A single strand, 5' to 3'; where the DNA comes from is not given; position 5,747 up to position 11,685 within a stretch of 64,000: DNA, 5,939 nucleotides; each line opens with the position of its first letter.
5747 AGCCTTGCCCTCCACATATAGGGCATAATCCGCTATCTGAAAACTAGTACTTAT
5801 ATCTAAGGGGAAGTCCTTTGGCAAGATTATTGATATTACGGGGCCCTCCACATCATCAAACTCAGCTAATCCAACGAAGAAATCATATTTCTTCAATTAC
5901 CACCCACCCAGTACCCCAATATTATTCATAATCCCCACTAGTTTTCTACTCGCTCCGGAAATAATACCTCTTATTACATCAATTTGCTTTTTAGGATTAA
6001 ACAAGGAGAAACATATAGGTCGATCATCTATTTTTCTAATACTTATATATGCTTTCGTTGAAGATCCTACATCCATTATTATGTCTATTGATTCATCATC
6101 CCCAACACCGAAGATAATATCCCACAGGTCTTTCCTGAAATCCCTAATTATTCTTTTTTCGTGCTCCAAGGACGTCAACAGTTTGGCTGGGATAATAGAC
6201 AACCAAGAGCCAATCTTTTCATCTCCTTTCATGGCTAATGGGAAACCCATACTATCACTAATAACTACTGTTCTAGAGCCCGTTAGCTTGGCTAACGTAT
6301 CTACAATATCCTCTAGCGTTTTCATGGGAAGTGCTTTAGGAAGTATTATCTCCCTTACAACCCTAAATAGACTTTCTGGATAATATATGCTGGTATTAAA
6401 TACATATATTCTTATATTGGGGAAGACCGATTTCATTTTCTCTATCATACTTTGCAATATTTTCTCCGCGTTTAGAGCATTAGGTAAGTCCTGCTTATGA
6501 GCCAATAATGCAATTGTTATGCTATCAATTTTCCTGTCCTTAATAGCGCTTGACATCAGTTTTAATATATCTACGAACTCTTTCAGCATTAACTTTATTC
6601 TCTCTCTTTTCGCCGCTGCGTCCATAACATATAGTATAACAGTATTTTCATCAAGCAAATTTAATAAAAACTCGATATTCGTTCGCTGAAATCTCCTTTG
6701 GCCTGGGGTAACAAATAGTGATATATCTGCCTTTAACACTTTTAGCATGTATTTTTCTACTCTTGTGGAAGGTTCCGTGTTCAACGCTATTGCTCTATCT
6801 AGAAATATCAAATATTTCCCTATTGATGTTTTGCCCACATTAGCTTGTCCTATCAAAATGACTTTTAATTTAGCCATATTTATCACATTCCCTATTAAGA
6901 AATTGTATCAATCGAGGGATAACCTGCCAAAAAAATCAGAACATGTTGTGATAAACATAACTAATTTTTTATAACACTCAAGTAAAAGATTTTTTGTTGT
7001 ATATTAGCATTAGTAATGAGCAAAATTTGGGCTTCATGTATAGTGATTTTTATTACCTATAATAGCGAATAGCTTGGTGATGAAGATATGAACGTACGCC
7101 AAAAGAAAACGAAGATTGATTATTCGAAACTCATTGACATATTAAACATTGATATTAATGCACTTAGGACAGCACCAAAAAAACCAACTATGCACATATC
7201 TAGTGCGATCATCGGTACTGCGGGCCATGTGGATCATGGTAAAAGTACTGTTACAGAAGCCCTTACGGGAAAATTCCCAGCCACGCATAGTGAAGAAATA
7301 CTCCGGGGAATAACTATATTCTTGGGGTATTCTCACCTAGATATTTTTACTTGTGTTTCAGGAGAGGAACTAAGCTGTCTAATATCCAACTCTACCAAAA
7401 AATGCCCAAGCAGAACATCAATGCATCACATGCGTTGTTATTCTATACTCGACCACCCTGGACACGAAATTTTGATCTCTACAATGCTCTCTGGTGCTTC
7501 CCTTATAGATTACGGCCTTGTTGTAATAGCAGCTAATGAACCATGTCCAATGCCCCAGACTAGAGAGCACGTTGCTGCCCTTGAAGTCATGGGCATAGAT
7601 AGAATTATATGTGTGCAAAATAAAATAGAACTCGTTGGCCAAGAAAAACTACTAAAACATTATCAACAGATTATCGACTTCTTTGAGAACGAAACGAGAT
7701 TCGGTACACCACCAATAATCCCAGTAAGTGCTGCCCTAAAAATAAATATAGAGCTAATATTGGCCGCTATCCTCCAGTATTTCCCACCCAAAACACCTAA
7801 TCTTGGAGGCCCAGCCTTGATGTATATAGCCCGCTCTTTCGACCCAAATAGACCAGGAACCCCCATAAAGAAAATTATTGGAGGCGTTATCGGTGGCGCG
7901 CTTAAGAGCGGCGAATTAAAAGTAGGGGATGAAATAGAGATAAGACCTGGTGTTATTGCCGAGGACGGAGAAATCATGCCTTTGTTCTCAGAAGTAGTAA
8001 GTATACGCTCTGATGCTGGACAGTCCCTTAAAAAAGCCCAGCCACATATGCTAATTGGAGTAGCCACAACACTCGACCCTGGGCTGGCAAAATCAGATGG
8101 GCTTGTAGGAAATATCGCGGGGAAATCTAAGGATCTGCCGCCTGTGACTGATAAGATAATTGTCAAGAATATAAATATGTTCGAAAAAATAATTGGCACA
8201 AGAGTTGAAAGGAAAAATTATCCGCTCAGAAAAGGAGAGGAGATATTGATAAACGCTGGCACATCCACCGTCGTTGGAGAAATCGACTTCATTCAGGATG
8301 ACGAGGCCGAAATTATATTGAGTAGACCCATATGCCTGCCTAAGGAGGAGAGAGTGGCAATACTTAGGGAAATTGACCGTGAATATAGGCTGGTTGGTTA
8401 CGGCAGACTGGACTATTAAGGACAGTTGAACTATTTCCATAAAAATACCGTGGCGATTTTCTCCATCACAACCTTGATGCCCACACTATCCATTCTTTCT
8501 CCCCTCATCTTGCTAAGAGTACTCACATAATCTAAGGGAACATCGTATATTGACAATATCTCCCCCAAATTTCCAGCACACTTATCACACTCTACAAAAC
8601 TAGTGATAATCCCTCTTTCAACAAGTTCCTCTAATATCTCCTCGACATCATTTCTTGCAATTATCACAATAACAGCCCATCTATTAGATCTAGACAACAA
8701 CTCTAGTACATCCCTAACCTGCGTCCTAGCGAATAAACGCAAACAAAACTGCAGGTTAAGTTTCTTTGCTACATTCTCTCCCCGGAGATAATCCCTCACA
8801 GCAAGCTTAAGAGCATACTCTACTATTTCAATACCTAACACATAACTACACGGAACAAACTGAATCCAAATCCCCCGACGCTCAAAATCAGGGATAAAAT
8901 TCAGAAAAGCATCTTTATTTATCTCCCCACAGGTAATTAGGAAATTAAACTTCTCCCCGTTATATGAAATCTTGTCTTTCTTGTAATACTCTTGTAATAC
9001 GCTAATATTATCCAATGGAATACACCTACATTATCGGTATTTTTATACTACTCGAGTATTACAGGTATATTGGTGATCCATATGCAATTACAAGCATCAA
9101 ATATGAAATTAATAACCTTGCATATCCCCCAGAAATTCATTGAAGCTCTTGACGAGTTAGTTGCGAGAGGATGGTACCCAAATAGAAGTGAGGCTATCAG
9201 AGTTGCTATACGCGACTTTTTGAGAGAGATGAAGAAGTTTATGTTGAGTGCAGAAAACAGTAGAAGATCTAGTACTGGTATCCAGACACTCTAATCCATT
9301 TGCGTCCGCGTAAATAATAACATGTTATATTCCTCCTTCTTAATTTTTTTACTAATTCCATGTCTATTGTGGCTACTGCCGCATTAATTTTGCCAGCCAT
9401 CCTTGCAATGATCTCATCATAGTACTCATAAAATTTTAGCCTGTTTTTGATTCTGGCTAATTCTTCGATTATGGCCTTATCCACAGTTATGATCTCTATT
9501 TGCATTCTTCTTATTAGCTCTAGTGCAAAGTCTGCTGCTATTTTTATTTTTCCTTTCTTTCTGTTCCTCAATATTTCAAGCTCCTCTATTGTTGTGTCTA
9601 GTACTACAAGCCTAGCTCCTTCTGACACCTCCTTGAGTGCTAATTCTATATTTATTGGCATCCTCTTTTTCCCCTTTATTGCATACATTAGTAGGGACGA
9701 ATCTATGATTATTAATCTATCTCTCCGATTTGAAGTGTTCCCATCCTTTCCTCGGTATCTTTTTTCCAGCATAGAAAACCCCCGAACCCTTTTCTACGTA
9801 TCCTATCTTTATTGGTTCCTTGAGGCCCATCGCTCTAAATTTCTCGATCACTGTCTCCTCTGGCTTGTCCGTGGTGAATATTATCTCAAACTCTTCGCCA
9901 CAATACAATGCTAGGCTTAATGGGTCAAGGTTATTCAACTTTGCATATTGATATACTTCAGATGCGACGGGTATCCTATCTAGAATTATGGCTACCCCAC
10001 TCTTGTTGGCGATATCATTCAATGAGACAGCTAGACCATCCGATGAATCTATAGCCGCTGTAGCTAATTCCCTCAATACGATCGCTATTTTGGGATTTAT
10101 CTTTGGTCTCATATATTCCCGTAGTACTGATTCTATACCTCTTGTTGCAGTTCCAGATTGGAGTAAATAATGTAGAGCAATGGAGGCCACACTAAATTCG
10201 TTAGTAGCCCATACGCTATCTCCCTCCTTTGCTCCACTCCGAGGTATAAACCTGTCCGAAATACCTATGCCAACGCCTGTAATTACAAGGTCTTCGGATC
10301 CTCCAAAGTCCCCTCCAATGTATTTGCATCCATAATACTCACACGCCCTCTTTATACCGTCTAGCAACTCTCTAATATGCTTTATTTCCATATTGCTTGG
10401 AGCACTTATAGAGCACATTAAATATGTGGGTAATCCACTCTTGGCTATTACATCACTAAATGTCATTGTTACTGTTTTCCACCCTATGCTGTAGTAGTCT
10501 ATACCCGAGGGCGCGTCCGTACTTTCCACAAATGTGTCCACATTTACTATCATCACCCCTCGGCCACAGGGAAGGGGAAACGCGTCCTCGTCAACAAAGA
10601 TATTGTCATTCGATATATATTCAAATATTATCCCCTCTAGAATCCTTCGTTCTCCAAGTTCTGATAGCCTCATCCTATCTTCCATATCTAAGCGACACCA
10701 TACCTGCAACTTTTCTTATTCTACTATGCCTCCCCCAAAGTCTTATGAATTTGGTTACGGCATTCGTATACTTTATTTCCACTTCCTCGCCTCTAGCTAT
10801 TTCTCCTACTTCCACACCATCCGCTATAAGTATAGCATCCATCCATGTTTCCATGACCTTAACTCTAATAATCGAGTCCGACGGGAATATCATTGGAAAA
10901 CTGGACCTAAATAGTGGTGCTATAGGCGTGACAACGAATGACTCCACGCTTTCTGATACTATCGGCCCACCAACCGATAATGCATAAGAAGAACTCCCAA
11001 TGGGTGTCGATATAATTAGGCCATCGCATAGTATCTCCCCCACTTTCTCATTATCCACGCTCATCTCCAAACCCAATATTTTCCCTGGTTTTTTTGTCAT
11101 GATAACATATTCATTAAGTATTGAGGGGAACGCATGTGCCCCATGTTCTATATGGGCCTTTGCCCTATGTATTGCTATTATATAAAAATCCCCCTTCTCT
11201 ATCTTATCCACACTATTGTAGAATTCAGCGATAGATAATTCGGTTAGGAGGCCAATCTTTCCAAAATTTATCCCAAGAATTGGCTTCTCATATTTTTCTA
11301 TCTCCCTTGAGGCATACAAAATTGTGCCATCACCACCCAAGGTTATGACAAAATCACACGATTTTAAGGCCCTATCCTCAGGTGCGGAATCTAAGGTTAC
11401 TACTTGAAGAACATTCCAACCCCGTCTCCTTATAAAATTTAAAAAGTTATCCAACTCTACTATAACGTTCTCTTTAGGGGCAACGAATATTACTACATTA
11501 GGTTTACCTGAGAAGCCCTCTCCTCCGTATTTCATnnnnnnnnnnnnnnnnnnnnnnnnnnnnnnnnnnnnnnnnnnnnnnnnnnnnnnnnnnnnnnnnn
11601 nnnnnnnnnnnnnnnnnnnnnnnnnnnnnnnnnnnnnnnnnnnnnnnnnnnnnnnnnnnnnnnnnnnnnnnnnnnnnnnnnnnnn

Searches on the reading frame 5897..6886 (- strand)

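Call 67: search_protein_families(library=pfam, proteins=[window:5897-6886:-], max_evalue=0.01)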
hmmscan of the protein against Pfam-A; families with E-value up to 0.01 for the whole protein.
window:5897-6886:- (329 aa): 8 families
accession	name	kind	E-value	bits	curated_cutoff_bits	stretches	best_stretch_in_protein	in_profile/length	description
PF04670.18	Gtr1_RagA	-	5.1e-14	52.7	22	1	8-212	1-204/232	Gtr1/RagA G protein conserved region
PF00025.27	Arf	-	6.9e-09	35.9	22.3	1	6-173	14-163/174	ADP-ribosylation factor family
PF01926.29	MMR_HSR1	-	8.5e-07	29.5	21.9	1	8-104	1-99/113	50S ribosome-binding GTPase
PF09439.16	SRPRB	-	1.6e-06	28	25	1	8-151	5-138/178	Signal recognition particle receptor beta subunit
PF08477.19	Roc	-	0.00037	21.2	27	1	8-104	1-102/119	Ras of Complex, Roc, domain of DAPkinase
PF00071.28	Ras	-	0.0006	19.9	21.6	1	8-136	1-118/162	Ras family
PF13175.12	AAA_15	-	0.0033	17.6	32.1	1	2-145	19-133/374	AAA ATPase domain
PF13479.12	AAA_24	-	0.0062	16.8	27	0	6-42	2-35/195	AAA domain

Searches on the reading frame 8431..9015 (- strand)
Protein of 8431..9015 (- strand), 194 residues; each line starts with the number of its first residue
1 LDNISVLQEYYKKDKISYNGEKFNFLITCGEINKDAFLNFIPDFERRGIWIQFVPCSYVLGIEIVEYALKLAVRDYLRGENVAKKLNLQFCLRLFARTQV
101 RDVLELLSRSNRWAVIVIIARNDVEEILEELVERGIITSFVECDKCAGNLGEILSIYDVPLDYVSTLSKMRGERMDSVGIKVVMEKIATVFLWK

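Call 3: search_protein_families(library=pfam, proteins=[window:8431-9015:-], max_evalue=0.01)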
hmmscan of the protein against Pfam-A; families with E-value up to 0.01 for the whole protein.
window:8431-9015:- (194 aa): 0 families

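Call 62: search_protein_families(library=ncbifam, proteins=[window:8431-9015:-], max_evalue=0.001)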
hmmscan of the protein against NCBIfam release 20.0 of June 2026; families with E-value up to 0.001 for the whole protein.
window:8431-9015:- (194 aa): 1 family
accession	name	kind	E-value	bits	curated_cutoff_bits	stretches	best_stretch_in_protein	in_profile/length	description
NF011465.1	PRK14886.1-1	equivalog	8.6e-12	45.3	40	1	36-174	14-155/162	KEOPS complex subunit Cgi121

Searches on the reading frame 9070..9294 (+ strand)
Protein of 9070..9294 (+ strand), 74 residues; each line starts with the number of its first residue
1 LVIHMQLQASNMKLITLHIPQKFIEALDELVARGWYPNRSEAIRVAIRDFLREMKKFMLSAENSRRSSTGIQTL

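Call 62: search_protein_families(library=ncbifam, proteins=[window:9070-9294:+], max_evalue=0.001)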
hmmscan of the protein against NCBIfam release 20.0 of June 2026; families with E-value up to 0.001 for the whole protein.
window:9070-9294:+ (74 aa): 6 families
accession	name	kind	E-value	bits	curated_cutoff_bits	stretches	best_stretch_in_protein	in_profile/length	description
NF058555.1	TransRegCdrSHalo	equivalog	6e-15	55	100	1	12-58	1-47/61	transcriptional regulator CdrS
NF002169.0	PRK01002.1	subfamily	2.3e-07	30.9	111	1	11-65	3-56/141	nickel responsive regulator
NF003381.0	PRK04460.1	equivalog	2.1e-06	27.9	105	1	15-55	7-47/139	nickel-responsive transcriptional regulator NikR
NF002815.0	PRK02967.1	equivalog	3.5e-06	27.1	83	1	12-56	1-45/139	nickel-responsive transcriptional regulator NikR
NF053762.1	aCcr1_fam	equivalog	4.6e-05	23.2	60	1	13-49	1-36/38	aCcr1 family cell cycle regulator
TIGR02793.1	nikR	equivalog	8.3e-05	22.9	175.45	1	15-55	3-43/129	nickel-responsive transcriptional regulator NikR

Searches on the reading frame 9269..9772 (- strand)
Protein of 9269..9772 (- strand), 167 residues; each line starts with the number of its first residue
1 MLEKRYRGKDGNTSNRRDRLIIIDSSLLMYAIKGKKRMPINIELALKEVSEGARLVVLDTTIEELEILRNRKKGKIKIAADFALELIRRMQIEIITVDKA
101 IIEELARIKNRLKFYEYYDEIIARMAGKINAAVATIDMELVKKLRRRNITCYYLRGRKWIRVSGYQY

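Call 3: search_protein_families(library=pfam, proteins=[window:9269-9772:-], max_evalue=0.01)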
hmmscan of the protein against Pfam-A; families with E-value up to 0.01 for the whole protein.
window:9269-9772:- (167 aa): 2 families
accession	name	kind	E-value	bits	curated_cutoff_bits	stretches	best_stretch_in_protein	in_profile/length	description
PF18477.7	PIN_9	-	2.7e-11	44.1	26.3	1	21-157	1-116/116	PIN like domain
PF01850.27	PIN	-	9.5e-09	36.3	23.6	1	21-139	1-113/120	PIN domain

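Call 62: search_protein_families(library=ncbifam, proteins=[window:9269-9772:-], max_evalue=0.001)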
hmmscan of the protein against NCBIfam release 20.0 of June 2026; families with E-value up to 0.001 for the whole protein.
window:9269-9772:- (167 aa): 0 families

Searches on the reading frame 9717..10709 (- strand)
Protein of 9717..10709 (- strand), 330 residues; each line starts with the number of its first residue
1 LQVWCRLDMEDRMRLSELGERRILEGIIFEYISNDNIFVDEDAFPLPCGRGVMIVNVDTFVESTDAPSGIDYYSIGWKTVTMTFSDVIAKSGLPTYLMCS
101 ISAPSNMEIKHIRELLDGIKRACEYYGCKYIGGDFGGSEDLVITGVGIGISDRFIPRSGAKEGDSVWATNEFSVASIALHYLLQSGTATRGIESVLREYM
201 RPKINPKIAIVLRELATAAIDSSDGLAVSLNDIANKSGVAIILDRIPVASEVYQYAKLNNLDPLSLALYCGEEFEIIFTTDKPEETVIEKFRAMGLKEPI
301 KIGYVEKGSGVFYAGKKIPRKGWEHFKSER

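Call 62: search_protein_families(library=ncbifam, proteins=[window:9717-10709:-], max_evalue=0.001)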
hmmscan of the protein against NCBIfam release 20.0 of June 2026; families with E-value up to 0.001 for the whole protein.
window:9717-10709:- (330 aa): 12 families
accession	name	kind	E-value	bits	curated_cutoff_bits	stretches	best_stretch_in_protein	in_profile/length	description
TIGR01379.1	thiL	equivalog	3.2e-60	203.8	184.15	1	50-326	35-320/320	thiamine-phosphate kinase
NF004353.0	PRK05731.2-2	equivalog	3.3e-60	203.8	301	1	34-329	15-305/311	thiamine-phosphate kinase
NF004351.0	PRK05731.1-4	equivalog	1.5e-33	116.3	324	1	11-327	7-320/321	thiamine-phosphate kinase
NF004354.0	PRK05731.2-3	equivalog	1e-25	90.7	204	1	51-290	24-244/273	thiamine-phosphate kinase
NF004350.0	PRK05731.1-1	equivalog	1.4e-25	89.9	441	1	52-308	41-299/325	thiamine-phosphate kinase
TIGR02124.1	hypE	equivalog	1.7e-15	56.9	251.6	1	22-298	15-292/332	hydrogenase expression/formation protein HypE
TIGR00476.1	selD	equivalog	1.1e-07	31.3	125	1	80-258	81-263/311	selenide, water dikinase SelD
TIGR04049.1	AIR_rel_sll0787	hypoth_equivalog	6.4e-07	28.7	321.3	1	42-252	45-247/318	sll0787 family AIR synthase-like protein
TIGR03267.1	methan_mark_2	hypoth_equivalog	1e-06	28.1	365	1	71-253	73-253/323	methanogenesis marker 2 protein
TIGR04050.1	MSMEG_0567_Cter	hypoth_equivalog_domain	1.5e-06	27.9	312.2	1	38-245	31-223/296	MSMEG_0567/sll0787 family protein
NF010705.0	PRK14105.1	equivalog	0.0001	21.3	291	0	54-170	61-175/345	selenide, water dikinase SelD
TIGR00878.1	purM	equivalog_domain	0.00026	20.3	236.35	1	72-168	74-177/332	phosphoribosylformylglycinamidine cyclo-ligase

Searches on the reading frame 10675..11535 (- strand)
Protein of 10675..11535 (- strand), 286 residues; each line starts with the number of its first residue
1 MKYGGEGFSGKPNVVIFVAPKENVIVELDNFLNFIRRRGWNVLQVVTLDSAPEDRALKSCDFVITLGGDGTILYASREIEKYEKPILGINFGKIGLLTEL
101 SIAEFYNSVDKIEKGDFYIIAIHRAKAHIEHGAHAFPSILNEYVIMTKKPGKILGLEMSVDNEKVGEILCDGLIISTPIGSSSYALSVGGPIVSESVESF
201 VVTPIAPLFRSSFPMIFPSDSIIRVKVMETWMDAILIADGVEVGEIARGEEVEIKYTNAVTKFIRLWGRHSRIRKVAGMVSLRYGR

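Call 3: search_protein_families(library=pfam, proteins=[window:10675-11535:-], max_evalue=0.01)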
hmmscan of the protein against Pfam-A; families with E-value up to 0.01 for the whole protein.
window:10675-11535:- (286 aa): 2 families
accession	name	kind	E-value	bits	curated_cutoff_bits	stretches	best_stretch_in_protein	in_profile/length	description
PF20143.4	NAD_kinase_C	-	5e-28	97.8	23.7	1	140-265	1-125/126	ATP-NAD kinase C-terminal domain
PF01513.26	NAD_kinase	-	2.8e-16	60.5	25.5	1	57-117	70-130/130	ATP-NAD kinase N-terminal domain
